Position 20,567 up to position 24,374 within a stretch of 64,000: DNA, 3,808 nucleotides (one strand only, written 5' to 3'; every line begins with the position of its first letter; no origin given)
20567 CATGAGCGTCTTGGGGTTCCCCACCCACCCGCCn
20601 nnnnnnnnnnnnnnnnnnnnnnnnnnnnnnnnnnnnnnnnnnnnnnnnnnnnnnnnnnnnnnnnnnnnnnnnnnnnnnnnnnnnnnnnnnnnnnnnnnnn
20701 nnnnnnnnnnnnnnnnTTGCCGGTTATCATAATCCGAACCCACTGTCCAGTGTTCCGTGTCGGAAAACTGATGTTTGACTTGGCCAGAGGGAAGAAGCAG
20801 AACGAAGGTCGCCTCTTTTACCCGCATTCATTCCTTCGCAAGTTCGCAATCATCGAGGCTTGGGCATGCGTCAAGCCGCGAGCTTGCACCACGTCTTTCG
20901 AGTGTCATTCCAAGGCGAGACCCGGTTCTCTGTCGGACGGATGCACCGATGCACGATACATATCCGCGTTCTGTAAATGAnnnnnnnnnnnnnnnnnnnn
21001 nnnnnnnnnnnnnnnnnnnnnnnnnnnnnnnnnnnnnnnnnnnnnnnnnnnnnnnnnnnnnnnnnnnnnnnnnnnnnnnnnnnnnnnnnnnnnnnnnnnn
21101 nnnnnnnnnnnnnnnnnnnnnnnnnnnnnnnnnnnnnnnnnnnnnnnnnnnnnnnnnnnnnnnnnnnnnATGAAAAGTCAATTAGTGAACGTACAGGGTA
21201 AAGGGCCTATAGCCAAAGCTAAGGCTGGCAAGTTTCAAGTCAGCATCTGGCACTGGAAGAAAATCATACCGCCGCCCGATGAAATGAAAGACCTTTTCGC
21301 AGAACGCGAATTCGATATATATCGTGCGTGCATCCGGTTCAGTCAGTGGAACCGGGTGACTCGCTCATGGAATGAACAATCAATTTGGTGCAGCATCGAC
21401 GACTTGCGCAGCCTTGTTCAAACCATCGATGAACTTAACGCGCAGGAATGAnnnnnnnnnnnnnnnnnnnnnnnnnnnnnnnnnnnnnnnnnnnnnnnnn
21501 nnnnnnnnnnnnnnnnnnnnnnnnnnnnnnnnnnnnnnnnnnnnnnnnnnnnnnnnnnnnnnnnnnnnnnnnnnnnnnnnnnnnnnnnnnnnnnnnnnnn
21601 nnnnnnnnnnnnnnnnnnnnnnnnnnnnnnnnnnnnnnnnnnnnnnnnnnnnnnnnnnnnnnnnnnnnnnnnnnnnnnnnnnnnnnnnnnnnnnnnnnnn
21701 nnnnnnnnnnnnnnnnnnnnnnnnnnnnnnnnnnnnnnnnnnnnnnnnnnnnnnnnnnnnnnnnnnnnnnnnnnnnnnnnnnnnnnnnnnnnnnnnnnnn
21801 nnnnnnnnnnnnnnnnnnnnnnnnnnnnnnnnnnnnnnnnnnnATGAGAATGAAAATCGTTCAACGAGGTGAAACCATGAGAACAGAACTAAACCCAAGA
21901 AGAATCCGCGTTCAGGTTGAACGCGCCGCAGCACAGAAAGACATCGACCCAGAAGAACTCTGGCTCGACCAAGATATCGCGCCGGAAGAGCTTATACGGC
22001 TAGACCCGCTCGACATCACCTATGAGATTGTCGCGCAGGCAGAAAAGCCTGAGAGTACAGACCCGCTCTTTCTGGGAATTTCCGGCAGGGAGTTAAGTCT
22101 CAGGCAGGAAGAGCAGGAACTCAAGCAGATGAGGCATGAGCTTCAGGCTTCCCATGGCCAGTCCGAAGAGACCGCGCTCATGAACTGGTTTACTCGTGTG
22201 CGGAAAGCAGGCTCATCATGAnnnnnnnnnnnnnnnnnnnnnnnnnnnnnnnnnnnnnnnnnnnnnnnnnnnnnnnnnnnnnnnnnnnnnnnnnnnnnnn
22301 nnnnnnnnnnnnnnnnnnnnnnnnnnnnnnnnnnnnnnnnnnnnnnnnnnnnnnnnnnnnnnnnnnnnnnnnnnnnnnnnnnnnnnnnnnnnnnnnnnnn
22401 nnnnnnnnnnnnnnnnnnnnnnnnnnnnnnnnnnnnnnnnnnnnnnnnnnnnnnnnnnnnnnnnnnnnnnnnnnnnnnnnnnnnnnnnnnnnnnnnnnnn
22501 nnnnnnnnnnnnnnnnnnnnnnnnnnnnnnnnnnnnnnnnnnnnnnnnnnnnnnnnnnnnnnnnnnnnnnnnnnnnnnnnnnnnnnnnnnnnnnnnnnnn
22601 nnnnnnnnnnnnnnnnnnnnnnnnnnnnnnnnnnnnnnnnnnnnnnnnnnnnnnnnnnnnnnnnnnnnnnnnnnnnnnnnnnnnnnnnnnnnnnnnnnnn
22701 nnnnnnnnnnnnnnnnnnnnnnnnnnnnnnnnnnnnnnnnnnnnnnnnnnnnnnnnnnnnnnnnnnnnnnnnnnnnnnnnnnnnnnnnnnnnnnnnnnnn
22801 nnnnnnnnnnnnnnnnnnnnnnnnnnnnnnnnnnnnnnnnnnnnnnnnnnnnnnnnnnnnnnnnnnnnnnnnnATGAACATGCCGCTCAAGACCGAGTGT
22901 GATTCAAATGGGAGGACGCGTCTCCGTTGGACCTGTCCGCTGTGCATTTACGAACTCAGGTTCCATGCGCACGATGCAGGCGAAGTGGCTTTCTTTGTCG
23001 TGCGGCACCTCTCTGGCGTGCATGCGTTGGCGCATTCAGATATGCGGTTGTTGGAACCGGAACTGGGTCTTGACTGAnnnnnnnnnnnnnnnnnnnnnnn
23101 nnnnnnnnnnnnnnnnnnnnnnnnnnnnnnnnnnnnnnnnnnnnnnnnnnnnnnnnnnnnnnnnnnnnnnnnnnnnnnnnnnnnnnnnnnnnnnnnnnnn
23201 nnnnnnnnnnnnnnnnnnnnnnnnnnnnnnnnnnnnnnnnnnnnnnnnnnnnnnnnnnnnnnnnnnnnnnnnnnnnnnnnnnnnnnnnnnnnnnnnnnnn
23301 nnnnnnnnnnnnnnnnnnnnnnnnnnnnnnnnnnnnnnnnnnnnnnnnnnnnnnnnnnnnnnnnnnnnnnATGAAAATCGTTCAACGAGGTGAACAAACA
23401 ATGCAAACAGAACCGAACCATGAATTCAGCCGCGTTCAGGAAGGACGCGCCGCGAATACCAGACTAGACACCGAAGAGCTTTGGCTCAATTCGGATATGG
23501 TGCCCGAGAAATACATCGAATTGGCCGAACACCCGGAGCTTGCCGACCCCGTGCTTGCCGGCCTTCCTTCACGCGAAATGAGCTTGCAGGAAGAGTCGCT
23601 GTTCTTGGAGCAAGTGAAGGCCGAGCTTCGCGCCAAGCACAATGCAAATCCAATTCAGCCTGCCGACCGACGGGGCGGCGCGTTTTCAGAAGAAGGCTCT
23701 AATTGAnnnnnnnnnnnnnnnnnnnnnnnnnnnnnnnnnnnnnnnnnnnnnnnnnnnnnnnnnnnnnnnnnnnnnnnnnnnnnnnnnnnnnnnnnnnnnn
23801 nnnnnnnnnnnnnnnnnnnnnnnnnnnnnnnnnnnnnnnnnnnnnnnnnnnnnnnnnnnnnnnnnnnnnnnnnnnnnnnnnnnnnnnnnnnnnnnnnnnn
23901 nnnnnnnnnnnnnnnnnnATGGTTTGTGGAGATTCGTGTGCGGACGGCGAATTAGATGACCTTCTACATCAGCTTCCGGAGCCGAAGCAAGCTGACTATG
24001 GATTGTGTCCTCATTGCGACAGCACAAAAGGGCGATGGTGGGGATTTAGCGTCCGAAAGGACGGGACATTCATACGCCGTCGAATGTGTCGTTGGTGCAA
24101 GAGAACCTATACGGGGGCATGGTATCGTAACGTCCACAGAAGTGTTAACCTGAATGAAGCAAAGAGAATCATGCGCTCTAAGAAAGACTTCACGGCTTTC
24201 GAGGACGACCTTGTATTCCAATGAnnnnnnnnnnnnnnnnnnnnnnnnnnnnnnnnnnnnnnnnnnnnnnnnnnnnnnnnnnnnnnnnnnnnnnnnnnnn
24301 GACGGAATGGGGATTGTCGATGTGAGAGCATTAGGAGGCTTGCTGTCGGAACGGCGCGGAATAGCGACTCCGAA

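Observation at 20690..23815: Four copies of a roughly 80-nt two-hairpin element with compensatory base changes upstream of small Zn-finger genes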

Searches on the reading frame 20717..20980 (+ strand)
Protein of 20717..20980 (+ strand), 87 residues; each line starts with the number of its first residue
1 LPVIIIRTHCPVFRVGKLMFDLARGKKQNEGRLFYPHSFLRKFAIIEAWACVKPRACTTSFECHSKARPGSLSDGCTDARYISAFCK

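Call 11: search_protein_families(library=pfam, proteins=[window:20717-20980:+], max_evalue=1)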
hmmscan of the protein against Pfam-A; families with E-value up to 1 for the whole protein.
window:20717-20980:+ (87 aa): 0 families

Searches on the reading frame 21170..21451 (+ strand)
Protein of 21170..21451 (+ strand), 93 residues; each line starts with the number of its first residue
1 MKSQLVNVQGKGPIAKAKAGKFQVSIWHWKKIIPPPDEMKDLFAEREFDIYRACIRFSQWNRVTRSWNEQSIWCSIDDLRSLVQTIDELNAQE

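Call 11: search_protein_families(library=pfam, proteins=[window:21170-21451:+], max_evalue=1)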
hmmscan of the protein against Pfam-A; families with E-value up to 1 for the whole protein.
window:21170-21451:+ (93 aa): 0 families

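Call 17: find_encoding_contigs(protein=window:21170-21451:+, flank=10000, max_places=10)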
Protein window:21170-21451:+ (93 aa): no gene with exactly this product is on record in the collection.

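Call 65: search_protein_families(library=phrogs, proteins=[window:21170-21451:+], max_evalue=0.1)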
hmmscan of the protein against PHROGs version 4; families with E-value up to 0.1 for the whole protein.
window:21170-21451:+ (93 aa): 0 families

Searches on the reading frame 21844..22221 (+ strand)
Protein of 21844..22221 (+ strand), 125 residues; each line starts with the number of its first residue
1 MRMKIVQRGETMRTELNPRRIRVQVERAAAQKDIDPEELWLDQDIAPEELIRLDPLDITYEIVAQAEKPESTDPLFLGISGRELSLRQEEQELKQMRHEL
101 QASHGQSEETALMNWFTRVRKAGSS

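Call 11: search_protein_families(library=pfam, proteins=[window:21844-22221:+], max_evalue=1)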
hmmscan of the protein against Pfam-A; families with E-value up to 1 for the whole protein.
window:21844-22221:+ (125 aa): 0 families

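Call 65: search_protein_families(library=phrogs, proteins=[window:21844-22221:+], max_evalue=0.1)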
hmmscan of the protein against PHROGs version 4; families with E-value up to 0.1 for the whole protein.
window:21844-22221:+ (125 aa): 0 families

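Call 84: find_homologous_proteins(query=window:21877-22221:+, max_evalue=0.001)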
Query window:21877-22221:+ (114 aa): 16 proteins with E <= 0.001 among 40 candidates.
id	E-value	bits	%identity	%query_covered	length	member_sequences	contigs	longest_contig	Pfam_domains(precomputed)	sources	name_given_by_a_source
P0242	5.7e-66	237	99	100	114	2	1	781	-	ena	-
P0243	1.6e-54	201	85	100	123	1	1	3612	-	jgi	-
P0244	1.4e-48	182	79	100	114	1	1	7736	-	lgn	-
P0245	7.1e-44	166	73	100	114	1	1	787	-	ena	-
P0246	2.3e-42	162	72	100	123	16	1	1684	-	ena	-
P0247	1.4e-36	143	68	100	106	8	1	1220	-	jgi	-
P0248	6.6e-29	118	64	86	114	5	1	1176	-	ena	-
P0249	5.8e-28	115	57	98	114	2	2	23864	-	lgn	-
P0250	5.6e-26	109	61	86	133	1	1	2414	-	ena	-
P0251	8.0e-22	96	77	57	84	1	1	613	-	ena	-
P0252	1.1e-14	73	55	68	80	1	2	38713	-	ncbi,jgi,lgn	-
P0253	9.5e-12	63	81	31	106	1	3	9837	-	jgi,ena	-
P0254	3.9e-11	61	81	31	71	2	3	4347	PF01610.24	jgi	jgi:hypothetical protein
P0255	4.3e-11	61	72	40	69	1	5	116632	-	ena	-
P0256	1.4e-9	56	61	43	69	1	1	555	-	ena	-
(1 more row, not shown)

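Call 92: predict_structure(alignment_id=A4)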
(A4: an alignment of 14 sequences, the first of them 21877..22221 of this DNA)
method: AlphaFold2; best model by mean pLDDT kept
length: 114 residues; sequences in the alignment: 14
mean_pLDDT: 65.2   pTM: 0.26
mean pLDDT of the five models: 65.2, 65.1, 64.2, 63.4, 60.2
residues with pLDDT >= 90: 0; 70-90: 47; 50-70: 49; < 50: 18
segments of 3 or more residues with pLDDT < 50: 1-6, 8-16
pLDDT, mean of each block of 10 residues (from residue 1): 45 47 57 53 62 77 68 78 85 68 80 61
secondary structure, 60 per line:
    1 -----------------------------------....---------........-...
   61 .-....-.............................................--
elements in order: H36-39 H49-56 H58-61 H63-66 H68-112

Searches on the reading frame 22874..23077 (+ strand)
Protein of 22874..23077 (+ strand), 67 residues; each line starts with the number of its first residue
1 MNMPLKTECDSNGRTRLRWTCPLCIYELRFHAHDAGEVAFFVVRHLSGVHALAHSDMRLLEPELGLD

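Call 11: search_protein_families(library=pfam, proteins=[window:22874-23077:+], max_evalue=1)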
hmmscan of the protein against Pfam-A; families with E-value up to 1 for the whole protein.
window:22874-23077:+ (67 aa): 1 family
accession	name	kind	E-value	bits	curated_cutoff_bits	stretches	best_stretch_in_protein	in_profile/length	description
PF25165.1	DUF7828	-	0.0076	16.4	25.7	1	14-42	23-51/87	Domain of unknown function (DUF7828)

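Call 65: search_protein_families(library=phrogs, proteins=[window:22874-23077:+], max_evalue=0.1)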
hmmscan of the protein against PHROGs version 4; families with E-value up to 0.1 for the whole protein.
window:22874-23077:+ (67 aa): 0 families

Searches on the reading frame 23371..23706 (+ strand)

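Call 11: search_protein_families(library=pfam, proteins=[window:23371-23706:+], max_evalue=1)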
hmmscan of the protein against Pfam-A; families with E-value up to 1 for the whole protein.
window:23371-23706:+ (111 aa): 1 family
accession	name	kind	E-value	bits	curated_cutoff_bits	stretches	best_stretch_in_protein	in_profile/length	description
PF03588.20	Leu_Phe_trans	-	0.13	12.2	22.7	1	8-53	50-94/171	Leucyl/phenylalanyl-tRNA protein transferase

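Call 65: search_protein_families(library=phrogs, proteins=[window:23371-23706:+], max_evalue=0.1)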
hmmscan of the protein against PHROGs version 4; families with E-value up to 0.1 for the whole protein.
window:23371-23706:+ (111 aa): 0 families

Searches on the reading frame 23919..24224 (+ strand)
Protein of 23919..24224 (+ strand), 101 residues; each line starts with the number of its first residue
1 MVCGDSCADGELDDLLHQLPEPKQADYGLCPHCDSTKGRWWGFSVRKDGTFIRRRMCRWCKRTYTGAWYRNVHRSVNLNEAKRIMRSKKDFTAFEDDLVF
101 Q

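Call 11: search_protein_families(library=pfam, proteins=[window:23919-24224:+], max_evalue=1)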
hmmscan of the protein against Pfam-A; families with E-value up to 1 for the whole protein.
window:23919-24224:+ (101 aa): 2 families
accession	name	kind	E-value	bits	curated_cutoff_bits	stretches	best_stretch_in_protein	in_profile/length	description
PF02977.21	CarbpepA_inh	-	0.18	12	25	0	56-71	23-41/46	Carboxypeptidase A inhibitor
PF22811.2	Zn_ribbon_NrdR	-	0.33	11.4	27.2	1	30-65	3-39/42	Transcriptional repressor NrdR-like, N-terminal domain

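Call 18: find_encoding_contigs(protein=window:23919-24224:+, flank=10000, max_places=10)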
Protein window:23919-24224:+ (101 aa): no gene with exactly this product is on record in the collection.

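Call 65: search_protein_families(library=phrogs, proteins=[window:23919-24224:+], max_evalue=0.1)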
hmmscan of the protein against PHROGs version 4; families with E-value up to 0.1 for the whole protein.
window:23919-24224:+ (101 aa): 3 families
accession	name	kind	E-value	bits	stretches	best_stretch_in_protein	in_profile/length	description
phrog_5558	-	moron, auxiliary metabolic gene and host takeover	0.048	14.9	1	30-82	68-119/130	Lar-like restriction alleviation protein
phrog_4789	-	unknown function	0.053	14.7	1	42-77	26-61/70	-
phrog_6504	-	unknown function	0.097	13.9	0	29-63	9-43/61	-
